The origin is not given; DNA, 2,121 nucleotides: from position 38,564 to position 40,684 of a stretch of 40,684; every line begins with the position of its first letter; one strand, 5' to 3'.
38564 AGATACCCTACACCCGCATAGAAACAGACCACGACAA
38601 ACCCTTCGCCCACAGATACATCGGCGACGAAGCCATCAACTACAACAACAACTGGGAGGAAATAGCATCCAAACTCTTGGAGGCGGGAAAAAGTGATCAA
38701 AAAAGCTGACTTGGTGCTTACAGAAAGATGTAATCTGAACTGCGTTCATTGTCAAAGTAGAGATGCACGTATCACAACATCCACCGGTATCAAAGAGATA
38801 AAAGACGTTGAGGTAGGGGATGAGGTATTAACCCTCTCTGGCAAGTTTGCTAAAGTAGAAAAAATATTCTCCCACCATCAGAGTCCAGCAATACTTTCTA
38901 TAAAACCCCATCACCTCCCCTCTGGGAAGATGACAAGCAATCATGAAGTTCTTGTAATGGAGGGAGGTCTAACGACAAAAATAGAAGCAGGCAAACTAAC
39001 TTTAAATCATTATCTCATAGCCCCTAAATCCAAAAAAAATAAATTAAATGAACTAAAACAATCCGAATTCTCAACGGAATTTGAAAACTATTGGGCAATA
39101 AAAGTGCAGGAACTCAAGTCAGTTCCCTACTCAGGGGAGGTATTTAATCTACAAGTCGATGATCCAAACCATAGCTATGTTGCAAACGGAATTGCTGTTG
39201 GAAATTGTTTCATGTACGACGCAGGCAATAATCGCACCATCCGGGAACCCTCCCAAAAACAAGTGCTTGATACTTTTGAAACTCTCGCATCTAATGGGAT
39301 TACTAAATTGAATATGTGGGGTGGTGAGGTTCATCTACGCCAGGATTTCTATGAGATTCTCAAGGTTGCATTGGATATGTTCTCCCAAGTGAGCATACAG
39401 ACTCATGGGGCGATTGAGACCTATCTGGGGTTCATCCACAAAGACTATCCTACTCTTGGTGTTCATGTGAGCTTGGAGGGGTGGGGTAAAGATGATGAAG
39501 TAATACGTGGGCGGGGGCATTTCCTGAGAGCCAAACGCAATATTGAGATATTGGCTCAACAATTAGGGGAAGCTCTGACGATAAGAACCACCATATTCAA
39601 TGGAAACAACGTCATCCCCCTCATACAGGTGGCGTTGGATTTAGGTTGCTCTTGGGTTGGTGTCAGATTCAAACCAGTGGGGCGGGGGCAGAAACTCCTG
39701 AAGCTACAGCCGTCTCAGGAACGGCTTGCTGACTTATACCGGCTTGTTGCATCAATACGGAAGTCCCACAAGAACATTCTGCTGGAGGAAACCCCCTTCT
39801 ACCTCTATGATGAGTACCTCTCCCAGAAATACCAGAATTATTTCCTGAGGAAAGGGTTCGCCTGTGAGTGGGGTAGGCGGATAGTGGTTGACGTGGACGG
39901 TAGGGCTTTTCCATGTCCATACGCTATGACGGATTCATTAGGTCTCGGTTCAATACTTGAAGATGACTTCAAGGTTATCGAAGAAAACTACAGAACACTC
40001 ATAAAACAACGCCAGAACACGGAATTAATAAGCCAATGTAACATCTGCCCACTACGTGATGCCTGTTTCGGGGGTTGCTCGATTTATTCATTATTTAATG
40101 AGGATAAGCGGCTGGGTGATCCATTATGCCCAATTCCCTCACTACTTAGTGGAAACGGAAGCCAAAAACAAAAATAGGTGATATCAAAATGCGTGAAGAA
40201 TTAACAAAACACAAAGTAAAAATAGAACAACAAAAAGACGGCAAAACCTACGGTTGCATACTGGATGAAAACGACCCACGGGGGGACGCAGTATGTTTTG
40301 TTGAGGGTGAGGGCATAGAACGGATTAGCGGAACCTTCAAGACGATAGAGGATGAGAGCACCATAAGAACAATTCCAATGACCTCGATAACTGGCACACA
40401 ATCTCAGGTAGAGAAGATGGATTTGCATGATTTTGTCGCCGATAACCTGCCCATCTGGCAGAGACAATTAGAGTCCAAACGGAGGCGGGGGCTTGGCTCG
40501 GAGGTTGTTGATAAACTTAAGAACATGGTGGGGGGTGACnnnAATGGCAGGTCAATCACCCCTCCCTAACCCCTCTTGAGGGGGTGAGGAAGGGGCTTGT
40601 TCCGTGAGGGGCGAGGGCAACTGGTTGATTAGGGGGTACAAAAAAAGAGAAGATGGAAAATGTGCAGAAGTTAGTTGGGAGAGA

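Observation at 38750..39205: Mini-intein inserted exactly at the third cysteine of the radical-SAM CX3CX2C cluster motif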

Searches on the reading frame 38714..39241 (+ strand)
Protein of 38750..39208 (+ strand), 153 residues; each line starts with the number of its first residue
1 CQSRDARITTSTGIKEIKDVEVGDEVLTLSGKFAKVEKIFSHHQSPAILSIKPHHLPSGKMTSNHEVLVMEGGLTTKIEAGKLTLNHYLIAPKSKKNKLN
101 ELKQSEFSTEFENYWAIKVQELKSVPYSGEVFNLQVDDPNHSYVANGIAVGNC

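Call 3: search_protein_families(library=pfam, proteins=[window:38750-39205:+], max_evalue=1)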
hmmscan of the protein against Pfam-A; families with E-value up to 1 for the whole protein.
window:38750-39205:+ (152 aa): 4 families
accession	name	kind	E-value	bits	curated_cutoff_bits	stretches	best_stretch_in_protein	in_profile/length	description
PF14890.11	Intein_splicing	-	9.2e-11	42.2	35.8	1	25-152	22-155/155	Intein splicing domain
PF13403.11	Hint_2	-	5.5e-06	27.3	28.4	1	1-57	2-58/147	Hint domain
PF02699.20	YajC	-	0.023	15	28.2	1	17-40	32-55/78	Preprotein translocase subunit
PF01079.26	Hint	-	0.13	12.3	29.7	1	1-34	13-49/213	Hint module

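Call 4: search_protein_families(library=ncbifam, proteins=[window:38750-39205:+], max_evalue=1)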
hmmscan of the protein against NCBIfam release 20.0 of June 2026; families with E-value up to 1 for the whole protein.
window:38750-39205:+ (152 aa): 4 families
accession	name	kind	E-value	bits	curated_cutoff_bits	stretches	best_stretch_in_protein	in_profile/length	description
NF045703.1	rSAM_Tes_intein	exception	2e-07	29.2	1700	2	95-152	550-610/1040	tetraether lipid synthase Tes, intein-containing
TIGR01443.1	intein_Cterm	domain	3.1e-05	24.1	15.6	1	130-152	1-23/24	intein C-terminal splicing region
NF011302.0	PRK14714.1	equivalog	5.6e-05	20.8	1791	1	33-151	994-1099/1350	DNA-directed DNA polymerase II large subunit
TIGR00739.1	yajC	equivalog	0.014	15.4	44.2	1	14-42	32-60/84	preprotein translocase subunit YajC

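Call 18: search_solved_structures(query=window:38750-39208:+, max_evalue=1, show_alignments=4)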
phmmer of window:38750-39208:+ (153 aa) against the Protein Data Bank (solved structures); distinct sequences matched with E-value up to 1: 6.
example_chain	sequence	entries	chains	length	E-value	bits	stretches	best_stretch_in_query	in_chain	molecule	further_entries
2jmz_A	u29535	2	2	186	0.038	17.1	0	64-146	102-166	Hypothetical protein MJ0781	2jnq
8aas_A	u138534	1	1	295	0.092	15.8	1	5-46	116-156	Replication factor A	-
8aaj_A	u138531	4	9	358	0.14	15.2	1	5-46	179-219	Replication factor A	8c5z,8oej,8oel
8c5y_A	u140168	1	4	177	0.18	14.9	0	14-46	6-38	Replication factor A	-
28zb_B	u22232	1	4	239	0.26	14.4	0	120-140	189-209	Regulatory protein IE1,HLA class II histocompatibility antigen DR beta chain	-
6rpq_A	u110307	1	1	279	0.97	12.5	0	106-152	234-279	Ubiquitin-like protein SMT3,1108aa long hypothetical cell division control protein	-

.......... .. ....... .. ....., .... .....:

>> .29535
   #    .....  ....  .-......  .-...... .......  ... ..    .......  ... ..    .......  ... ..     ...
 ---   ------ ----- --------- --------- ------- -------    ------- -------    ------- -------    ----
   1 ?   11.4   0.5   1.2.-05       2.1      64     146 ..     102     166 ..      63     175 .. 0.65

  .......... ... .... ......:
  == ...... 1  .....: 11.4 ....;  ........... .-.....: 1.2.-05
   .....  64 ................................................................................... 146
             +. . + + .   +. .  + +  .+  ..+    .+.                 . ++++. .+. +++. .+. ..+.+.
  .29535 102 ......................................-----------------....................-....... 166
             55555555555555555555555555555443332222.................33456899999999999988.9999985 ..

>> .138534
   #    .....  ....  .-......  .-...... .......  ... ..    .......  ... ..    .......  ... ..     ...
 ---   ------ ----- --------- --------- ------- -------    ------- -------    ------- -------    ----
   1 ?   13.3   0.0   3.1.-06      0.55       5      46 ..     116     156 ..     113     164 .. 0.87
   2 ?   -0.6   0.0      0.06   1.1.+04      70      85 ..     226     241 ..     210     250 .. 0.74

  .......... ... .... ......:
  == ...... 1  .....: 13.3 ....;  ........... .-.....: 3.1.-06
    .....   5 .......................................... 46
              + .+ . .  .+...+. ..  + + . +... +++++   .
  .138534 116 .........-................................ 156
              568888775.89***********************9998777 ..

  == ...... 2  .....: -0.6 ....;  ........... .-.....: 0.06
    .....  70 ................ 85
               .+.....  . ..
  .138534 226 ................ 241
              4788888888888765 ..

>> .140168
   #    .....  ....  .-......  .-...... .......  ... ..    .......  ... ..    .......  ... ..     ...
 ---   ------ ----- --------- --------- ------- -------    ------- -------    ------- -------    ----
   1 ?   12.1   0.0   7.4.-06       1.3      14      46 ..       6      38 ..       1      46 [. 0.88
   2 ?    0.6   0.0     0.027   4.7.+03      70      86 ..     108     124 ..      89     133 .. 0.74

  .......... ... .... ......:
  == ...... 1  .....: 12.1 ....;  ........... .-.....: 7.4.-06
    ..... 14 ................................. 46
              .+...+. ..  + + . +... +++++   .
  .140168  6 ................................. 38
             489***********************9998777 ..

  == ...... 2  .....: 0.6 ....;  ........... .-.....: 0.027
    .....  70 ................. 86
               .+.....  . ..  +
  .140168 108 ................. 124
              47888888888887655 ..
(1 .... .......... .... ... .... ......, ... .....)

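Call 19: find_homologous_proteins(query=window:38750-39205:+, max_evalue=0.001)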
Query window:38750-39205:+: 19 candidates shared short words with the query, none scored E <= 0.001.

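Call 40: find_homologous_proteins(query=A3, max_evalue=0.001)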
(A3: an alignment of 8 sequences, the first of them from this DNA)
Query A3 (8 sequences) (176 aa, profile of the alignment): 22 proteins with E <= 0.001 among 4594 candidates.
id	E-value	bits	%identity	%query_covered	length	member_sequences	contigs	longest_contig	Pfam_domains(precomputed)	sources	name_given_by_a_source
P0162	2.8e-50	189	28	98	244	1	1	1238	PF01079.26,PF14890.12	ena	-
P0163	1.4e-29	121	36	64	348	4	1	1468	PF13403.12,PF14890.12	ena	-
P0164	4.7e-27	113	29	93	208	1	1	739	PF01079.26,PF14890.12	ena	-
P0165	9.3e-27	112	32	59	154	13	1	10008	PF05203.22,PF01079.26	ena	-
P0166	2.9e-26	111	32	45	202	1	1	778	PF01079.26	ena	-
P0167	1.2e-25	109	27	80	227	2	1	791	PF01079.26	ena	-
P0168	1.5e-18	85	31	57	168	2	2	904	PF04055.28,PF01079.26,PF14890.12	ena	-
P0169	1.4e-14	73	43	21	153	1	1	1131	PF14890.12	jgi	jgi:intein/homing endonuclease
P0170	7.4e-12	64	34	51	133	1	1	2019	PF07591.16,PF14623.12,PF01079.26,PF13403.12,PF14890.12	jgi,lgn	jgi:intein/homing endonuclease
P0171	5.6e-11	61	37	30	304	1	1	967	PF14890.12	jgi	jgi:hypothetical protein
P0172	3.6e-10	58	29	48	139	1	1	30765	PF07591.16,PF05203.22,PF01079.26,PF14890.12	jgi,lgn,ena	-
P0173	7.9e-10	57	37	51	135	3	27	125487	PF07591.16,PF14623.12,PF01079.26,PF13403.12,PF14890.12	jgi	-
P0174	1.5e-8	53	51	24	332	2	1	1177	PF13403.12,PF14890.12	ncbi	-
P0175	2.8e-8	52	25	79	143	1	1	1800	PF14890.12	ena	-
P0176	7.6e-7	47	31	53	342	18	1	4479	PF00270.36,PF01079.26,PF04851.22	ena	-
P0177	1.4e-6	46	30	53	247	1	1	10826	PF14890.12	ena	-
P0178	1.7e-6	46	50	20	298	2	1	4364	PF00271.38,PF14890.12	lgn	-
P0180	7.7e-5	41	33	14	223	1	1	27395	PF13811.12,PF07591.16,PF14890.12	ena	-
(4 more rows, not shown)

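Call 56: predict_structure(alignment_id=A5)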
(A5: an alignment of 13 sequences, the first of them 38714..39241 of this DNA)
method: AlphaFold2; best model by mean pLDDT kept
length: 176 residues; sequences in the alignment: 13
mean_pLDDT: 83.2   pTM: 0.79
mean pLDDT of the five models: 83.2, 81.6, 80.8, 79.8, 78.0
residues with pLDDT >= 90: 107; 70-90: 32; 50-70: 21; < 50: 16
segments of 3 or more residues with pLDDT < 50: 1-8, 169-176
pLDDT, mean of each block of 10 residues (from residue 1): 42 92 96 96 92 88 93 94 89 96 74 57 80 95 93 91 71 42
secondary structure, 60 per line:
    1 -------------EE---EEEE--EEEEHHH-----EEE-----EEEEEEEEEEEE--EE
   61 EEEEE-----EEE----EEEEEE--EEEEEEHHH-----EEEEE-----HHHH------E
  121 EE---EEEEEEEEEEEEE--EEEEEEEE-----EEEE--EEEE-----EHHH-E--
elements in order: E19-22 E25-28 E37-39 E45-56 E59-65 E71-73 E78-83 E86-91 E100-104 H110-113 E120-122 E126-138 E141-148 E154-157 E160-163

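Call 59: fold_search(model_id=the predicted structure, library=pdb)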
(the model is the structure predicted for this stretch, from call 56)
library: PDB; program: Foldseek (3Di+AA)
matches with E <= 10: 254; with E <= 0.001: 64
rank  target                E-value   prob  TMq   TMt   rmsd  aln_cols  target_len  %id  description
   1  6qaz                  2.0e-08  1.00  0.63  0.84   2.8       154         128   19  Crystal structure of gp41-1 intein (released 2019-11-13)
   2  6riz                  2.1e-08  1.00  0.63  0.86   2.7       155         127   19  Crystal structure of gp41-1 intein (C1A, F65W, D107C) (released 2020-04-29)
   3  6rpq                  2.2e-08  1.00  0.67  0.48   4.6       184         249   18  Crystal structure of PhoCDC21-1 intein (released 2019-08-14)
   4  6y75_B                3.2e-08  1.00  0.63  0.73   3.7       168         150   19  BIL2 domain from T.thermophila BUBL1 locus (C1A-N143A) (released 2021-02-03)
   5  6frg                  3.2e-08  1.00  0.66  0.73   5.2       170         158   24  Crystal structure of G-1F mutant of Ssp DnaB Mini-Intein variant M86 (released 2019-01-30)
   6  6y75_A                8.6e-08  1.00  0.64  0.73   3.5       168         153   19  BIL2 domain from T.thermophila BUBL1 locus (C1A-N143A) (released 2021-02-03)
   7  6frh_A                1.4e-07  1.00  0.68  0.75   3.9       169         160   23  Crystal structure of Ssp DnaB Mini-Intein variant M86 (released 2019-01-30)
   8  6frh_B                1.9e-07  1.00  0.65  0.75   4.4       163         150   23  Crystal structure of Ssp DnaB Mini-Intein variant M86 (released 2019-01-30)
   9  9hth_B                2.2e-07  1.00  0.66  0.67   3.3       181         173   15  Crystal structure of the fused, cysteine-less Aes123 PolB1 split intein (with S1A, N159A mutations) (released 2025-05-07)
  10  6tmm_AAA              2.3e-07  1.00  0.63  0.71   3.7       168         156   19  BIL2 domain from T.thermophila BUBL1 locus (C1A-N143A) (released 2020-12-16)
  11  2lwy_MODEL_1_A        2.4e-07  1.00  0.64  0.81   3.0       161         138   21  Solution Structure of Bacterial Intein-Like domain from Clostridium thermocellum (released 2013-05-08)
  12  4o1r                  2.4e-07  1.00  0.65  0.79   3.2       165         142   22  Crystal structure of NpuDnaB intein (released 2014-03-19)
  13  6tmm_BBB              2.8e-07  1.00  0.63  0.71   3.7       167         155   19  BIL2 domain from T.thermophila BUBL1 locus (C1A-N143A) (released 2020-12-16)
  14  6zgq_A                3.7e-07  1.00  0.61  0.69   4.3       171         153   18  AceL NrdHF class 3 split intein GSH linked splice inactive variant - C124A, N146A (released 2020-09-16)
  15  2lqm_MODEL_1_A        3.9e-07  1.00  0.61  0.62   6.3       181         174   17  Solution Structures of RadA intein from Pyrococcus horikoshii (released 2012-05-16)
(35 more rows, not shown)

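Call 69: find_related_loci(query=window:38750-39205:+, collection=viral_contigs, flank=3000)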
Query window:38750-39205:+ (152 aa) in viral_contigs; peptide patterns used: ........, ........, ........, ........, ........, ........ (x = any residue, [..] = any of these).
43 stretches matched a pattern, but none encodes a relative of the query by tblastn (E <= 1e-3).

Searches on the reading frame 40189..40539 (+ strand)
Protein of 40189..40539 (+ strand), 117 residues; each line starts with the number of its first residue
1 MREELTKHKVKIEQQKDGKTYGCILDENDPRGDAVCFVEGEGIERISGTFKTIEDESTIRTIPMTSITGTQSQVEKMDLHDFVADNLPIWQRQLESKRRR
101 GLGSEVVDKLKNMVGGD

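Call 9: search_protein_families(library=pfam, proteins=[window:40189-40539:+], max_evalue=0.01)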
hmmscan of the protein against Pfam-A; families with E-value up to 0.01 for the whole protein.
window:40189-40539:+ (117 aa): 0 families
